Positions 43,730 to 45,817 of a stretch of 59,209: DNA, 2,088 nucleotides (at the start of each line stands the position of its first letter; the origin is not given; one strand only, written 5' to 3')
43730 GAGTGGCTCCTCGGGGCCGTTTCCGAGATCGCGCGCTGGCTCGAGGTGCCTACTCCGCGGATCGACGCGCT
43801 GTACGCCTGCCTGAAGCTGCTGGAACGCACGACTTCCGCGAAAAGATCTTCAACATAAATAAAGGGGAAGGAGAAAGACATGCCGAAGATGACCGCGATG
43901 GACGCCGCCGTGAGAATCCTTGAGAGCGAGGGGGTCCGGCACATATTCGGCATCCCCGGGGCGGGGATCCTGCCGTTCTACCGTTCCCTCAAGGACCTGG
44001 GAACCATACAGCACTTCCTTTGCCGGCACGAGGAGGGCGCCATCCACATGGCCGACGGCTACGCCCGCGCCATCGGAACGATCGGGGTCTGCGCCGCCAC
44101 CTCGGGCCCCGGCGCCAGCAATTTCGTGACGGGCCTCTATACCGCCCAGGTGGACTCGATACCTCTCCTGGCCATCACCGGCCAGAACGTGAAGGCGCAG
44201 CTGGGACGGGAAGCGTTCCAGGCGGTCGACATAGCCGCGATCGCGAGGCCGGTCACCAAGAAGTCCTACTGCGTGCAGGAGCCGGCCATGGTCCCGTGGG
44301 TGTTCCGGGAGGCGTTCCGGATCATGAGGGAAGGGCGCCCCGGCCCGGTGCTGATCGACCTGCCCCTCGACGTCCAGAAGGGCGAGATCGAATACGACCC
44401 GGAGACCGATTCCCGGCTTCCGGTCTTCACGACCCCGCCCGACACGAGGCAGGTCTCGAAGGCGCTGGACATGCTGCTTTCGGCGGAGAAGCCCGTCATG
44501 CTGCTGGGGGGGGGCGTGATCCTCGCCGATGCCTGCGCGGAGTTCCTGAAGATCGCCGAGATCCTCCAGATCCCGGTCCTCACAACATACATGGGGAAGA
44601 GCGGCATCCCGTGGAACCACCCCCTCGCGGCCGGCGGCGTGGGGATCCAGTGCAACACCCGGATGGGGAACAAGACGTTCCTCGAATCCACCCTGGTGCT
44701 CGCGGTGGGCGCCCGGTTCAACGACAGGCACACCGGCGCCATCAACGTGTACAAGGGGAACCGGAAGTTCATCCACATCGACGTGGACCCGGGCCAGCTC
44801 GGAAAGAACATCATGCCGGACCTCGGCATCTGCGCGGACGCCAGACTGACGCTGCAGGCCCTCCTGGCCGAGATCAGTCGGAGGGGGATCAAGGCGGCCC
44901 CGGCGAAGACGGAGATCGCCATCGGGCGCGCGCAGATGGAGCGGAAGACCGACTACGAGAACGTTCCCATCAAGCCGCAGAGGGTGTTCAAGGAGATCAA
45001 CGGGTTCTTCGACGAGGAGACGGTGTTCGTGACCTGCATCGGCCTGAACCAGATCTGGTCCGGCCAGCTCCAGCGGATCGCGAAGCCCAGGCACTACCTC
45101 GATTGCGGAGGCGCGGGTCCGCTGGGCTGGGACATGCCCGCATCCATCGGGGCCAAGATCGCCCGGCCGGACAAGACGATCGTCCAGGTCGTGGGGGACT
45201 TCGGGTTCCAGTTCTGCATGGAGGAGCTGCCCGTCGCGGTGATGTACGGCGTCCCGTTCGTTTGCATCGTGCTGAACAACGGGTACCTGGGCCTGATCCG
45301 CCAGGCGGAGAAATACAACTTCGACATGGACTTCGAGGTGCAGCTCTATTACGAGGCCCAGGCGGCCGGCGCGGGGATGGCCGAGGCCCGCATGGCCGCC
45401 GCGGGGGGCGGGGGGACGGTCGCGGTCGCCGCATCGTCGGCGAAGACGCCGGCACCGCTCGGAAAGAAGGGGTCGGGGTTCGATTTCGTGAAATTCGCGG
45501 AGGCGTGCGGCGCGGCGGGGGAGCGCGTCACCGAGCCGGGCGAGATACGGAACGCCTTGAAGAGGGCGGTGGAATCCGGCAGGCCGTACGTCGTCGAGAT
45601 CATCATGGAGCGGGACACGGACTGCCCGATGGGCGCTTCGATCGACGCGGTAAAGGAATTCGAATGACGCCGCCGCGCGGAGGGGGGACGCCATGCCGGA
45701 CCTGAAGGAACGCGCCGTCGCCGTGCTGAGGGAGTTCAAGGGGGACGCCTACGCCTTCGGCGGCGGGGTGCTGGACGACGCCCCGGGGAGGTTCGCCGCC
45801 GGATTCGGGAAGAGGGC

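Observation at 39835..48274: LysR-controlled cluster that looks like oxalate to oxalyl-CoA to glyoxylate to C3, with non-canonical final steps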

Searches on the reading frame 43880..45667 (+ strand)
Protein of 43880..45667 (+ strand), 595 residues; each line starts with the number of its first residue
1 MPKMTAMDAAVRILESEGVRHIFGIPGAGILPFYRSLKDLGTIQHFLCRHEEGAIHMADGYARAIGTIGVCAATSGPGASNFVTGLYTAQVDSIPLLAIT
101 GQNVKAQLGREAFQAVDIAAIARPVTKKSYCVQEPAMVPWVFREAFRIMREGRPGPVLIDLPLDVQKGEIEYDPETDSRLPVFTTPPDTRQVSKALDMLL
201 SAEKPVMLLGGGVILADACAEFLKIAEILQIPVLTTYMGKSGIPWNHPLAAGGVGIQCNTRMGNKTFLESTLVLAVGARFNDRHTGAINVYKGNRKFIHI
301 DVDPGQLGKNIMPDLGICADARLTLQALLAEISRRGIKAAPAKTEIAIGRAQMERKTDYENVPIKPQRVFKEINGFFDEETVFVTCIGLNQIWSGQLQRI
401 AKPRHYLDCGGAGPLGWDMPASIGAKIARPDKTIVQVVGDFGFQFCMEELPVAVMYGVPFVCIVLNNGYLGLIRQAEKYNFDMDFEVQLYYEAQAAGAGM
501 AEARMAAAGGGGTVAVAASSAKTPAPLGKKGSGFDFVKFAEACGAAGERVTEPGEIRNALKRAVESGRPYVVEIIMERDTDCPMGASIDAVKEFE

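Call 3: search_protein_families(library=pfam, proteins=[window:43880-45667:+])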
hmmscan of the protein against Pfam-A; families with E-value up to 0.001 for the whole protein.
window:43880-45667:+ (595 aa): 3 families
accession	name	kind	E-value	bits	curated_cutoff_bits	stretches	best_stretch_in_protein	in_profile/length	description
PF00205.28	TPP_enzyme_M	-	5.6e-39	133.4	30.4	1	192-328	1-137/137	Thiamine pyrophosphate enzyme, central domain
PF02775.26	TPP_enzyme_C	-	4.1e-38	131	21.9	1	387-574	2-151/151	Thiamine pyrophosphate enzyme, C-terminal TPP binding domain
PF02776.23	TPP_enzyme_N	-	1.7e-37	128.3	26.8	1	4-120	1-118/119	Thiamine pyrophosphate enzyme, N-terminal TPP binding domain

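Call 4: search_protein_families(library=ncbifam, proteins=[window:43880-45667:+])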
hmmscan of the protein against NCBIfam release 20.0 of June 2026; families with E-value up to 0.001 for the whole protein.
window:43880-45667:+ (595 aa): 51 families (the best 25 are shown)
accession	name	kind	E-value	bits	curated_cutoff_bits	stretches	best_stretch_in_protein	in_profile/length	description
NF008431.0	PRK11269.1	equivalog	2.6e-221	736.2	791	1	1-595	1-574/591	glyoxylate carboligase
TIGR01504.1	glyox_carbo_lig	equivalog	7.3e-185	615.9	711.2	2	3-505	2-513/589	glyoxylate carboligase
TIGR00118.1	acolac_lg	equivalog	1.4e-151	505.8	538.35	2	4-479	1-476/557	biosynthetic-type acetolactate synthase large subunit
NF004919.0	PRK06276.1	equivalog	6.9e-150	500.1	866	2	5-482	2-484/582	acetolactate synthase large subunit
NF004710.0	PRK06048.1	equivalog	2.3e-148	495.2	976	2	3-486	7-487/561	acetolactate synthase large subunit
NF005860.0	PRK07789.1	equivalog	4.8e-133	444.7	881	1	3-584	33-587/615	acetolactate synthase large subunit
NF005651.0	PRK07418.1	subfamily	7e-128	427.5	942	2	4-483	19-505/617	acetolactate synthase large subunit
NF005824.0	PRK07710.1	equivalog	1.8e-121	406.2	976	1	6-483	19-495/573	acetolactate synthase large subunit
NF006524.0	PRK08978.1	equivalog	2.3e-119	399.2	738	1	7-485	4-473/548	acetolactate synthase 2 catalytic subunit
NF005584.0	PRK07282.1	equivalog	3.1e-115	385.9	970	1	11-480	17-485/566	acetolactate synthase large subunit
NF006319.0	PRK08527.1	equivalog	2.5e-114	382.8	905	1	3-485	3-487/565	acetolactate synthase large subunit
NF005228.0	PRK06725.1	equivalog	6.6e-114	381.2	991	1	3-482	15-492/571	acetolactate synthase large subunit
NF006581.0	PRK09107.1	equivalog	6.8e-114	381.3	974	2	3-479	10-496/595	acetolactate synthase 3 large subunit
NF006016.1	PRK08155.1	equivalog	1.3e-113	380.4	870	1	3-501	2-502/554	acetolactate synthase large subunit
NF005039.0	PRK06456.1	equivalog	5.8e-112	375.1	868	1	11-482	9-490/572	acetolactate synthase large subunit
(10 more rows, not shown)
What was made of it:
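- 43880..45667 (+): Gcl-like ThDP carboligase that retains the catalytic Glu (RHEEG); predicted tartronate-semialdehyde synthase. It is below the NCBIfam Gcl cut-offs (736<791 and 616<711, call 4).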

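Call 7: search_solved_structures(query=window:43880-45667:+, max_evalue=1e-60, show_alignments=1)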
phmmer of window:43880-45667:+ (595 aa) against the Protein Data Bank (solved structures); distinct sequences matched with E-value up to 1e-60: 24.
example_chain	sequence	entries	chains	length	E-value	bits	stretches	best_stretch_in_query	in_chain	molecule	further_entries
2pan_A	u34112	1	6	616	5.7e-163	546.8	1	1-492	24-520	Glyoxylate carboligase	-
8i05_A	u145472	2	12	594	1.2e-162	545.8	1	1-492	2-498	Glyoxylate carboligase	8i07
8i01_A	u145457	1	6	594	1.3e-162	545.7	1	1-492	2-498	Glyoxylate carboligase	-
8beo_A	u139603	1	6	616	2.8e-162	544.6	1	1-492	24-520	Glyoxylate carboligase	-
8i08_A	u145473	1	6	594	5.8e-162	543.5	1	1-492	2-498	Glyoxylate carboligase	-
7ct6_A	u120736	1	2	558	3.4e-161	541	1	1-492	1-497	Glyoxylate carboligase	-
3e9y_A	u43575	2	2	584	1e-96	328.1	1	7-478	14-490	Acetolactate synthase, chloroplastic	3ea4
7tzz_A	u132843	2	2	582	1.9e-96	327.2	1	7-478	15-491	Acetolactate synthase, chloroplastic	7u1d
7stq_A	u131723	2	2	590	2.3e-96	326.9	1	7-478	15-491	Acetolactate synthase, chloroplastic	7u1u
7u25_A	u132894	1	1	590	3.2e-96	326.5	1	7-478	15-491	Acetolactate synthase, chloroplastic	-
6u9h_A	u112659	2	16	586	3.7e-96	326.2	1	7-478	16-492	Acetolactate synthase, chloroplastic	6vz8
1ybh_A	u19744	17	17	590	3.8e-96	326.2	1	7-478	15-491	Acetolactate synthase, chloroplast | Acetolactate synthase | Acetolactate synthase, chloroplastic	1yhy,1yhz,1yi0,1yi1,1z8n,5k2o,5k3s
8et5_A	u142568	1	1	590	4.2e-96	326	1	7-478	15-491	Acetolactate synthase, chloroplastic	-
6lpi_A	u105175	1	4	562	1.4e-87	297.9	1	4-483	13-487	Acetolactate synthase isozyme 1 large subunit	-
8x3x_A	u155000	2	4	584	2.7e-77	264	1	4-490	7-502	BbmA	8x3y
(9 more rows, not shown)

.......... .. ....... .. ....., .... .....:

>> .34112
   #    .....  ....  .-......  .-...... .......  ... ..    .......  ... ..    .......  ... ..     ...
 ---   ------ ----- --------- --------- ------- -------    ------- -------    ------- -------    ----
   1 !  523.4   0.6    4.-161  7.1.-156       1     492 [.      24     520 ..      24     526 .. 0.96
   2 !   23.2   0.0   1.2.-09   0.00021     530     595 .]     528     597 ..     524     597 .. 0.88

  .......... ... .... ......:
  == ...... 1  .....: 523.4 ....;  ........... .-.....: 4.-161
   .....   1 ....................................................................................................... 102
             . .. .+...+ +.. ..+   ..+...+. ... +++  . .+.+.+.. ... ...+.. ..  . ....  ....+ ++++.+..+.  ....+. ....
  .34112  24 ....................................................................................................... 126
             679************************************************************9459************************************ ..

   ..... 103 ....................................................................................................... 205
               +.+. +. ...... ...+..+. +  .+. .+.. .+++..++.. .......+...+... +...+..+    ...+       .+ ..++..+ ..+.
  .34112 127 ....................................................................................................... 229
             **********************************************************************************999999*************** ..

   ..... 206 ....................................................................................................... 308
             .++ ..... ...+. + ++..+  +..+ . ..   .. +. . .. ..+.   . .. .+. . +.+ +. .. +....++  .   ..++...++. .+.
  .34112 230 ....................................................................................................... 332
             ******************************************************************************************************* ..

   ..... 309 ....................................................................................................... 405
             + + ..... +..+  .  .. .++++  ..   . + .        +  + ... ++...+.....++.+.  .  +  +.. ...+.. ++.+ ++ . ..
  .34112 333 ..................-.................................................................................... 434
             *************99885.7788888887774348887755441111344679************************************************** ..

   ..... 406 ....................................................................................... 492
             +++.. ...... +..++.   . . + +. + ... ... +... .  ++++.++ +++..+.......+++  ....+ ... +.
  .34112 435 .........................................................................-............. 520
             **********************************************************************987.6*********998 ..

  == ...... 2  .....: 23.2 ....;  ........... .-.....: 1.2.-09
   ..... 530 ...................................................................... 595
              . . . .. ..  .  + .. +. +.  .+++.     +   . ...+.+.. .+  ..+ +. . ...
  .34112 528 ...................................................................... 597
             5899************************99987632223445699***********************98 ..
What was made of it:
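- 43880..45667 (+): Its best PDB match is Gcl 2pan at 547 bits; acetolactate synthase scores 328 (call 7).
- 45356..45469 (+): Ala/Gly-rich insertion of about 38 aa inside the ThDP enzyme C-terminal domain. It is unaligned to E. coli Gcl (call 7).
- On Glyoxylate carboligase (Gcl, EC 4.1.1.47): Gcl 2pan scores 547 bits against 328 for acetolactate synthase (call 7).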

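Call 70: search_protein_representatives(protein=window:43880-45667:+)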
Query: 595 residues. Proteins with E-value up to 0.001 (for the whole library): 41483; up to 1e-10: 21004; up to 1e-30: 5595. The best 150 are listed.
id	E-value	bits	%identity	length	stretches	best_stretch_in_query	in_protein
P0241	2.1e-162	558.3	50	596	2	1-494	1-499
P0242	5.3e-157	540.4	55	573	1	2-455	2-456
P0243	1.1e-155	536.0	49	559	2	7-488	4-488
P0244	3.5e-155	534.4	50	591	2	1-492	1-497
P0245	4.0e-155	534.2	47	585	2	4-493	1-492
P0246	7.7e-142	490.3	45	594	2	3-479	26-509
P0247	5.2e-136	471.1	87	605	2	138-349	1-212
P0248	9.4e-132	457.0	45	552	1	6-492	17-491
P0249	1.2e-128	446.7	48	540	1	1-466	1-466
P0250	5.1e-117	408.4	42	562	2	6-478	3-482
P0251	1.7e-114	400.0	39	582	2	1-483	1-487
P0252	2.5e-110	386.3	39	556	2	7-483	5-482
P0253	6.1e-108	378.4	38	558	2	8-479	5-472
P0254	1.3e-106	374.0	72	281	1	48-281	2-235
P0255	1.1e-105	371.0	39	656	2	5-482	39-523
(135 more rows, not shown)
